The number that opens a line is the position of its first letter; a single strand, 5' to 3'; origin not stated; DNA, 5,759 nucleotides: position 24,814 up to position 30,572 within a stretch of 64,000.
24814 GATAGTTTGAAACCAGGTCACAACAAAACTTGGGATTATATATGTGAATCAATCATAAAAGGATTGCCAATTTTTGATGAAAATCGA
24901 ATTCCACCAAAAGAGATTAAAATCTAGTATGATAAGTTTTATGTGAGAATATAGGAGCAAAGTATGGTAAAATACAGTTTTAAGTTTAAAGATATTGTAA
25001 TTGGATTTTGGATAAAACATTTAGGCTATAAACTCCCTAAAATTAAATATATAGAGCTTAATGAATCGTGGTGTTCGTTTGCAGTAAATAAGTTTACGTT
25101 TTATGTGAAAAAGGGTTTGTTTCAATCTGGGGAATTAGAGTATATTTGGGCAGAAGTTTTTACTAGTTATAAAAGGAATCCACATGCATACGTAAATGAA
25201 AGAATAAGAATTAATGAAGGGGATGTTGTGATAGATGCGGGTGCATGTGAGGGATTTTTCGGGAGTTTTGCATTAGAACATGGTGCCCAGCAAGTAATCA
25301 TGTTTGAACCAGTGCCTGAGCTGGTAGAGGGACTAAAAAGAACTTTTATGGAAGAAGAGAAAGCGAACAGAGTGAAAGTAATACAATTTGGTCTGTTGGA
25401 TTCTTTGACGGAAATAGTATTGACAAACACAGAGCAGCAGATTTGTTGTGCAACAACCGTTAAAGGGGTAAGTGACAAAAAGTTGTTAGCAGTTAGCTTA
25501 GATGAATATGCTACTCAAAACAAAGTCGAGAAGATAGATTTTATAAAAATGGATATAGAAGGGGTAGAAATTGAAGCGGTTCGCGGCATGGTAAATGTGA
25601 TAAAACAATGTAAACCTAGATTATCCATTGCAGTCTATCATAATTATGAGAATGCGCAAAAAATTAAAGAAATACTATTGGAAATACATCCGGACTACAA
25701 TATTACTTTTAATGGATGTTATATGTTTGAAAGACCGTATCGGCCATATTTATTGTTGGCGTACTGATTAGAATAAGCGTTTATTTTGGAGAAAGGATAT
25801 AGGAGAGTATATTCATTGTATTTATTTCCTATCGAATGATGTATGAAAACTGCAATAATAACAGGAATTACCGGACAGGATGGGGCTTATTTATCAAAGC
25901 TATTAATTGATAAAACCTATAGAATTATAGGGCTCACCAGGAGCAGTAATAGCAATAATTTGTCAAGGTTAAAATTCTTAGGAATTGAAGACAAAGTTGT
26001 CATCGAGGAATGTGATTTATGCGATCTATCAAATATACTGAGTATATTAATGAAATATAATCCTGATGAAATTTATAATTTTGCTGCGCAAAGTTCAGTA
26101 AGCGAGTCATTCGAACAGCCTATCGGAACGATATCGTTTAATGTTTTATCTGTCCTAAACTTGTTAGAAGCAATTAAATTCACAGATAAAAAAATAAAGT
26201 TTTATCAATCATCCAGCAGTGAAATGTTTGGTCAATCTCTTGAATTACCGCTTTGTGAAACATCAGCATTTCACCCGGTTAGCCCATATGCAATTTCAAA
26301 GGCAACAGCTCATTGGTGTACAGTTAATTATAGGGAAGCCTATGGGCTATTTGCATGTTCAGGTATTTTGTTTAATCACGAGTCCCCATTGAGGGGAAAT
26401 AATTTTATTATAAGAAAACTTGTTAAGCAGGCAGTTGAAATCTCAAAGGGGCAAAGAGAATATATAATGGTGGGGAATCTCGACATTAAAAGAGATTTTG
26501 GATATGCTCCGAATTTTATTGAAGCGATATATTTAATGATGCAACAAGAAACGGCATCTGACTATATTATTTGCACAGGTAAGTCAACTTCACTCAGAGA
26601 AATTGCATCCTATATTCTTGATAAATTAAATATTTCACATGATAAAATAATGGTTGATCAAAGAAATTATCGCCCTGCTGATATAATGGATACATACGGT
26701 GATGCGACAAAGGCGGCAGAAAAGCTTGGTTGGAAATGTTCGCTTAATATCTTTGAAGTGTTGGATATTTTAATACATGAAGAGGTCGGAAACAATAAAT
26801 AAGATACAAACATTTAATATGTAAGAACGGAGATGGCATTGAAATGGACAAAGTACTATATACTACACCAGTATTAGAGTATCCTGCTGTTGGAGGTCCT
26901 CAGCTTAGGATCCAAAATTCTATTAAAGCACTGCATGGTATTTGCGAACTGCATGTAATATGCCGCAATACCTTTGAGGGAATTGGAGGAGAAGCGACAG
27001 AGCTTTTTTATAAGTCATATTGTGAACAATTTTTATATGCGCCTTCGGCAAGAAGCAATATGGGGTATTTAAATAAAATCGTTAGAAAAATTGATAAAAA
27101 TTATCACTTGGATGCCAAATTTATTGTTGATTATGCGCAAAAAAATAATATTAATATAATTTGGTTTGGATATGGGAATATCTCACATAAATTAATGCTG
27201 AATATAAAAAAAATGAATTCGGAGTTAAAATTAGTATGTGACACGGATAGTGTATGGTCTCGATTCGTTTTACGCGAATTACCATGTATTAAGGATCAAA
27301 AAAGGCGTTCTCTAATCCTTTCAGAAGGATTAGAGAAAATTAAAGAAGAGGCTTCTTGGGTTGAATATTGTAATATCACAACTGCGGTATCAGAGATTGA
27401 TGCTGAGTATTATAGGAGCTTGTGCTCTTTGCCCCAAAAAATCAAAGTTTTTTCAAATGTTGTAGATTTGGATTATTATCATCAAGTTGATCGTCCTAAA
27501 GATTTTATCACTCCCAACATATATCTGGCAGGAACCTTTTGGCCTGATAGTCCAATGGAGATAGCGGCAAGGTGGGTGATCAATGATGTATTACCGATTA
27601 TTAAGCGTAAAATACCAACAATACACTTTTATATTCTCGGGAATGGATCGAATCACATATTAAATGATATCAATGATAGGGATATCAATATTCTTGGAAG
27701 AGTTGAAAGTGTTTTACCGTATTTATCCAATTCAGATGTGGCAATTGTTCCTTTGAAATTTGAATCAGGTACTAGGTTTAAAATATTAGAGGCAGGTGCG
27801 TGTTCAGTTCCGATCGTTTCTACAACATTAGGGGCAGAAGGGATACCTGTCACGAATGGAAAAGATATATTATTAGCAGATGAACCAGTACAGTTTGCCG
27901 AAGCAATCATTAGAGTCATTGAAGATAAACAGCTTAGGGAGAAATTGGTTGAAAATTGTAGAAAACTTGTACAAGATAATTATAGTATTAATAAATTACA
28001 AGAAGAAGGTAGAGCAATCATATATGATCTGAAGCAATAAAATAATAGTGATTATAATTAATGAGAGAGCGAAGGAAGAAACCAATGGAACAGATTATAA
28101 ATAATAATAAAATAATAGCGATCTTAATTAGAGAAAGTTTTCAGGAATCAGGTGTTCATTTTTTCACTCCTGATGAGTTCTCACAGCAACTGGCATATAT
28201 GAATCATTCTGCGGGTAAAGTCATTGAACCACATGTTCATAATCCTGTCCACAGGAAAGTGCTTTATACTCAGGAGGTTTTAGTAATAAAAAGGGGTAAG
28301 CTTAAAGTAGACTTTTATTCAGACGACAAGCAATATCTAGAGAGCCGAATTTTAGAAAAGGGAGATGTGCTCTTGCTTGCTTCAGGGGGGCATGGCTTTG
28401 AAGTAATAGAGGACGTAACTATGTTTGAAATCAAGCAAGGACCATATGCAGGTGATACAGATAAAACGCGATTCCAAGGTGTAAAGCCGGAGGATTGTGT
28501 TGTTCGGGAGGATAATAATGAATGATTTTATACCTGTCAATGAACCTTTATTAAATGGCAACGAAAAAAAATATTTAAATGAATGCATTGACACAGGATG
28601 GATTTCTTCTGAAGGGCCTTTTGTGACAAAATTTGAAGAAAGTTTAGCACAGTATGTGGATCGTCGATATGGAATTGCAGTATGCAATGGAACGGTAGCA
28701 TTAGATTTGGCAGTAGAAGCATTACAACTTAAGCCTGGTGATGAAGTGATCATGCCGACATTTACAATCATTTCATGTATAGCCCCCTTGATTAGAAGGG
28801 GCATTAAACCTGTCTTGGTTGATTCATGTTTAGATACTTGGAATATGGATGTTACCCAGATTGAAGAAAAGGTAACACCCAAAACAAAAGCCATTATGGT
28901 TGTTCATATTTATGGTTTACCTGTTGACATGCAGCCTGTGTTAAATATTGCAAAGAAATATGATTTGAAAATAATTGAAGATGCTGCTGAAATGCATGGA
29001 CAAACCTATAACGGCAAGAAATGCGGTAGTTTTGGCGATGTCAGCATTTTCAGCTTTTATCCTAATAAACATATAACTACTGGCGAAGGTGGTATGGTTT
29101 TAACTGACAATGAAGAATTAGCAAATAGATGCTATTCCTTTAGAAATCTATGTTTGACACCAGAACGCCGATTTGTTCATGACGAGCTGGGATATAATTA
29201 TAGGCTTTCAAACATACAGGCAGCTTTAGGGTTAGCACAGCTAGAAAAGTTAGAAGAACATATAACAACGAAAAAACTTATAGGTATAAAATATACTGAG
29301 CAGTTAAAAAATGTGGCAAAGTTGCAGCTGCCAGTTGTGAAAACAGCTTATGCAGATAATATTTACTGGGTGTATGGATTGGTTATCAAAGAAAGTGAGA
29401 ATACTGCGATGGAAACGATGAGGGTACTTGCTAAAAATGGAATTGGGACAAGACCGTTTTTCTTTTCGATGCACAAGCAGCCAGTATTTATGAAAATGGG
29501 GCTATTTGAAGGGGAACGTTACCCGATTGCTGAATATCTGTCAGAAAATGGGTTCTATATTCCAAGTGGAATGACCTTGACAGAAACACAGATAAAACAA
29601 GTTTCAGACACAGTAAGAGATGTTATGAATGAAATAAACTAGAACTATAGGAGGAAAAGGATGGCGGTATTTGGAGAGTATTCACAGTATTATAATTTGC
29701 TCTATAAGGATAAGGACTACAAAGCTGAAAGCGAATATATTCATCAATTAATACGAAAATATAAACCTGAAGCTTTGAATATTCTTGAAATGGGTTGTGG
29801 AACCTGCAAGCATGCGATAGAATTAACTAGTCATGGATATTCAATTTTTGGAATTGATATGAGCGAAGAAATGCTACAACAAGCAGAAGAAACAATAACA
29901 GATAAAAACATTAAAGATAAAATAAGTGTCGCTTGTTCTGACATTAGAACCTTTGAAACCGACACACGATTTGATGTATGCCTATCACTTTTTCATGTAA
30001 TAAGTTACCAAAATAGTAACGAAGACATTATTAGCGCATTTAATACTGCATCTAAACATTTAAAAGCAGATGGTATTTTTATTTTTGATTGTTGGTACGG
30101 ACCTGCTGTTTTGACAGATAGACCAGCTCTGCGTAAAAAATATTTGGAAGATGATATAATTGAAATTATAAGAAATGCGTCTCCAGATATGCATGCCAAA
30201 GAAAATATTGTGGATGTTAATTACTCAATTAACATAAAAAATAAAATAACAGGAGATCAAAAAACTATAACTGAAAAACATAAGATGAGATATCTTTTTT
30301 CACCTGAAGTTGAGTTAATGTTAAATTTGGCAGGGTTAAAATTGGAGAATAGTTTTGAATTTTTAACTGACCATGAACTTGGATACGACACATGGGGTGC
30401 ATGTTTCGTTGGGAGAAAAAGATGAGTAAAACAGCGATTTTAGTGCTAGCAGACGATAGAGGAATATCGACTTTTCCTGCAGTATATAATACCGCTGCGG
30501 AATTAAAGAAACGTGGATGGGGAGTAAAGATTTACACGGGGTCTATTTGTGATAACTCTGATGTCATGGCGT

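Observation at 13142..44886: Candidate S-layer protein O-glycosylation island: PglC-type initiator + MsbA/PglK-type ABC exporter + Wzy_C-type ligase, with no Wzx/Wzy/Wzz/LCP/CsaB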

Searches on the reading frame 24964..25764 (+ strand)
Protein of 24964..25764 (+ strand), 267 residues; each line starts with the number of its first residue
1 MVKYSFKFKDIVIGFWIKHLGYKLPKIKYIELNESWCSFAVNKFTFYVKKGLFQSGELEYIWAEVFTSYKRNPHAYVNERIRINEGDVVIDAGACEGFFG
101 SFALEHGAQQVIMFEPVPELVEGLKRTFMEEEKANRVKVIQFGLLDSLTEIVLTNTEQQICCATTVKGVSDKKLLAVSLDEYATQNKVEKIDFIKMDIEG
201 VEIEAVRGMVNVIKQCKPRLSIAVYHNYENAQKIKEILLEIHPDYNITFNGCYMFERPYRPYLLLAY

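Call 4: search_protein_families(library=pfam, proteins=[window:24964-25764:+])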
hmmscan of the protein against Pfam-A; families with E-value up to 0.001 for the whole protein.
window:24964-25764:+ (267 aa): 1 family
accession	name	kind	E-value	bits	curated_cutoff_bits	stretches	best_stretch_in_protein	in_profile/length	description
PF05050.19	Methyltransf_21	-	3e-14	54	22.7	1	91-240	1-165/173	Methyltransferase FkbM domain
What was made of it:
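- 24964..25767 (+): FkbM-family methyltransferase. Pfam Methyltransf_21, E 3e-14 (call 4).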

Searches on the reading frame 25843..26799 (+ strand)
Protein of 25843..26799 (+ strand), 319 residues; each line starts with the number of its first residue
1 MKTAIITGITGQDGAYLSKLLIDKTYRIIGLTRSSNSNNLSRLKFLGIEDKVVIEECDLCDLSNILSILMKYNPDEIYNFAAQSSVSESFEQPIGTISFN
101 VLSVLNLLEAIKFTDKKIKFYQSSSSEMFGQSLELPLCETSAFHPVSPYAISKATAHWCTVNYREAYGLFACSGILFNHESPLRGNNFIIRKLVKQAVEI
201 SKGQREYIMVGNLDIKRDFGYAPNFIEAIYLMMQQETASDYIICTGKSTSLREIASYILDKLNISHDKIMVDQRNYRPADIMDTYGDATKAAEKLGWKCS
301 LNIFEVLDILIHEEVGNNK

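Call 4: search_protein_families(library=pfam, proteins=[window:25843-26799:+])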
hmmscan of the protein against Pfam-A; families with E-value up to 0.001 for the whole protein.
window:25843-26799:+ (319 aa): 3 families
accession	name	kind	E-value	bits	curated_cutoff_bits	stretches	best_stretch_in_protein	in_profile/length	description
PF16363.11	GDP_Man_Dehyd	-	2.8e-102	343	27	1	5-307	1-329/332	GDP-mannose 4,6 dehydratase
PF01370.27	Epimerase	-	6e-57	193.3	20.9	1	5-241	2-237/240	NAD dependent epimerase/dehydratase family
PF04321.23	RmlD_sub_bind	-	4.3e-07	29.7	27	1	5-188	4-159/287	RmlD substrate binding domain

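Call 13: search_protein_families(library=ncbifam, proteins=[window:25843-26799:+], max_evalue=1e-10)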
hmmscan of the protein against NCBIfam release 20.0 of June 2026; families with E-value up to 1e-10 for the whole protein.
window:25843-26799:+ (319 aa): 9 families
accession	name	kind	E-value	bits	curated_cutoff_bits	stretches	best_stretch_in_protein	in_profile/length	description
TIGR01472.1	gmd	equivalog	1.5e-96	323.6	415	1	2-315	1-339/342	GDP-mannose 4,6-dehydratase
TIGR01181.1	dTDP_gluc_dehyt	equivalog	5.7e-31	107.8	365.1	1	5-304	3-301/321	dTDP-glucose 4,6-dehydratase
TIGR01179.1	galE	equivalog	1.8e-24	86.2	262.3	1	5-303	3-313/332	UDP-glucose 4-epimerase GalE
TIGR04180.1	EDH_00030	hypoth_equivalog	1.6e-23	83.3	475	1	5-300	2-295/297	NAD-dependent 4,6-dehydratase LegB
TIGR02622.1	CDP_4_6_dhtase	equivalog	3.3e-19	69.2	278.45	1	2-167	5-172/352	CDP-glucose 4,6-dehydratase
NF007582.0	PRK10217.1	equivalog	9.8e-19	67.6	698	1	1-298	1-315/355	dTDP-glucose 4,6-dehydratase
NF007490.0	PRK10084.1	subfamily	1.3e-16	60.6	649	1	5-299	4-319/361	dTDP-glucose 4,6-dehydratase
NF011728.1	PRK15181.1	equivalog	4.2e-15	55.6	760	1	5-307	19-330/348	Vi polysaccharide biosynthesis UDP-N-acetylglucosaminuronic acid C-4 epimerase TviC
NF007956.0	PRK10675.1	subfamily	8.2e-13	48.2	394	1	4-154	3-154/338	UDP-glucose 4-epimerase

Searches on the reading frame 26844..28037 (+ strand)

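Call 5: search_protein_families(library=pfam, proteins=[window:26844-28037:+])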
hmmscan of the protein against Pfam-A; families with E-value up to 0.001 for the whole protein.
window:26844-28037:+ (398 aa): 3 families
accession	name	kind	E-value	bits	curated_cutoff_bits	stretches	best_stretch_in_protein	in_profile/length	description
PF13692.12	Glyco_trans_1_4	-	5.6e-22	79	27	1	226-361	4-142/142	Glycosyl transferases group 1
PF00534.26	Glycos_transf_1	-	8.8e-11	42.1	26.4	1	249-374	36-171/172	Glycosyl transferases group 1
PF13524.12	Glyco_trans_1_2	-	1.4e-06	28.8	25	1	254-383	10-136/144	Glycosyl transferase-like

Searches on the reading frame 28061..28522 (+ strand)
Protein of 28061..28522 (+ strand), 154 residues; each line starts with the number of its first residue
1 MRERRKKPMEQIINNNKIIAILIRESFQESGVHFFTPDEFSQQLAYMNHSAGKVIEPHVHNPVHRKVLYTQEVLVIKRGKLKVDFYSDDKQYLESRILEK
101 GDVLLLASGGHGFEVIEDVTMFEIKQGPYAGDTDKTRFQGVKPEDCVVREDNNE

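Call 5: search_protein_families(library=pfam, proteins=[window:28061-28522:+])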
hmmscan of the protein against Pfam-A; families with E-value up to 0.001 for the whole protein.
window:28061-28522:+ (154 aa): 0 families

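Call 10: search_protein_families(library=ncbifam, proteins=[window:28061-28522:+], max_evalue=0.01)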
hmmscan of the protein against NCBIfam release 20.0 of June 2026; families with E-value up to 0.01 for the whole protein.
window:28061-28522:+ (154 aa): 1 family
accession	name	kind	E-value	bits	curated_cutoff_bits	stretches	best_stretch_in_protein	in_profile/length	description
TIGR04366.1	cupin_WbuC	subfamily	1.4e-08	34.7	42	1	47-137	39-127/132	WbuC family cupin fold metalloprotein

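Call 46: search_protein_families(library=pfam, proteins=[window:28061-28522:+], max_evalue=10)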
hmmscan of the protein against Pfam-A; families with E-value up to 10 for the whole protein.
window:28061-28522:+ (154 aa): 1 family
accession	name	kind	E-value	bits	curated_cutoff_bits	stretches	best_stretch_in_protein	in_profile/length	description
PF21984.2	DnaD_N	-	0.064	13.9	27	1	13-54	14-55/101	DnaD N-terminal domain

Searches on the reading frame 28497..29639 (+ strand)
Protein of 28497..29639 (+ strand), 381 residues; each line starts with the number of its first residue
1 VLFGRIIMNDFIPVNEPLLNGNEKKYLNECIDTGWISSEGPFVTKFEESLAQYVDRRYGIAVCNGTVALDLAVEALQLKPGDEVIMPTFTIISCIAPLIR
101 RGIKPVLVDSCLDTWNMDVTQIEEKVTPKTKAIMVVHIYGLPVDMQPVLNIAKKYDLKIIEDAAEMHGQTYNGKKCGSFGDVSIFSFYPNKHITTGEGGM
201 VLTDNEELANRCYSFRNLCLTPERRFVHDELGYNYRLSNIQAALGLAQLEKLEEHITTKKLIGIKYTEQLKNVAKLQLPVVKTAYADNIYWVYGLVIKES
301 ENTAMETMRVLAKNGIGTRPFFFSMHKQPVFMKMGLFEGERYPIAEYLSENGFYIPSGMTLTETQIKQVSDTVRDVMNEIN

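Call 5: search_protein_families(library=pfam, proteins=[window:28497-29639:+])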
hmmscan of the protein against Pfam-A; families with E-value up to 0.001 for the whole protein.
window:28497-29639:+ (381 aa): 3 families
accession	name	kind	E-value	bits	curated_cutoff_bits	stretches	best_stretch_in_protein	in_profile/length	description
PF01041.23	DegT_DnrJ_EryC1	-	3e-111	372.6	19.8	1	21-374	5-360/360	DegT/DnrJ/EryC1/StrS aminotransferase family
PF00155.27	Aminotran_1_2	-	7.9e-07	29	19.7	1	44-135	45-152/361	Aminotransferase class I and II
PF01212.27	Beta_elim_lyase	-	0.00033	20.5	27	1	41-276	32-271/288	Beta-eliminating lyase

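Call 13: search_protein_families(library=ncbifam, proteins=[window:28497-29639:+], max_evalue=1e-10)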
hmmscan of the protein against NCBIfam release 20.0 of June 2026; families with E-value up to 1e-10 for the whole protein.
window:28497-29639:+ (381 aa): 7 families
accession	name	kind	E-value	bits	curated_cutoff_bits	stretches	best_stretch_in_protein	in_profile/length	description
TIGR04181.1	NHT_00031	hypoth_equivalog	3.7e-98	328.7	420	1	12-358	1-359/359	LegC family aminotransferase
TIGR03588.1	PseC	equivalog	7e-73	245.7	423.5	1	25-376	15-379/380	UDP-4-amino-4,6-dideoxy-N-acetyl-beta-L-altrosamine transaminase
NF008687.0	PRK11706.1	equivalog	3.3e-67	226.8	375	1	12-377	2-374/375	dTDP-4-amino-4,6-dideoxygalactose transaminase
NF011936.0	PRK15407.1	equivalog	2.2e-66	224.4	423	2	11-217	36-249/440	lipopolysaccharide biosynthesis protein RfbH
NF008658.2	PRK11658.1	equivalog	1e-60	205.4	631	1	8-378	1-378/379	UDP-4-amino-4-deoxy-L-arabinose aminotransferase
TIGR02379.1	ECA_wecE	subfamily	1.1e-58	198.8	434.85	1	11-377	1-375/376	dTDP-4-amino-4,6-dideoxy-D-glucose transaminase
TIGR04427.1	PLP_DesI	equivalog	3.4e-58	197.6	650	1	27-376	38-382/390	dTDP-4-dehydro-6-deoxyglucose aminotransferase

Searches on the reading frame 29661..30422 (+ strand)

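Call 5: search_protein_families(library=pfam, proteins=[window:29661-30422:+])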
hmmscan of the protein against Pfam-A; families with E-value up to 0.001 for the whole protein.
window:29661-30422:+ (254 aa): 10 families
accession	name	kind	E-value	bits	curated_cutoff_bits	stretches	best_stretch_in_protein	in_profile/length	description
PF13649.12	Methyltransf_25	-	3.4e-16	60.1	27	1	41-138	1-97/97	Methyltransferase domain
PF13847.12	Methyltransf_31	-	1.9e-13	50.7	27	1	38-143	4-110/145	Methyltransferase domain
PF08241.18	Methyltransf_11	-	9.8e-13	49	21.2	1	42-142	1-95/95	Methyltransferase domain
PF08242.18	Methyltransf_12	-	3.4e-10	41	30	1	42-140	1-98/98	Methyltransferase domain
PF13489.12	Methyltransf_23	-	5.1e-08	33.3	27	1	31-145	16-119/164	Methyltransferase domain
PF02353.26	CMAS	-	5.3e-07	29.7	27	1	39-147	64-169/273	Mycolic acid cyclopropane synthetase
PF03848.20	TehB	-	1.5e-06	28.2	20.4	1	39-117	32-109/193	Tellurite resistance protein TehB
PF05401.17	NodS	-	2e-05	25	24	1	35-143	41-145/201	Nodulation protein S (NodS)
PF01209.24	Ubie_methyltran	-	7e-05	22.7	20.1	1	37-140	47-149/233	ubiE/COQ5 methyltransferase family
PF13679.12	Methyltransf_32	-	0.00084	19.8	27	0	24-107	10-105/143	Methyltransferase domain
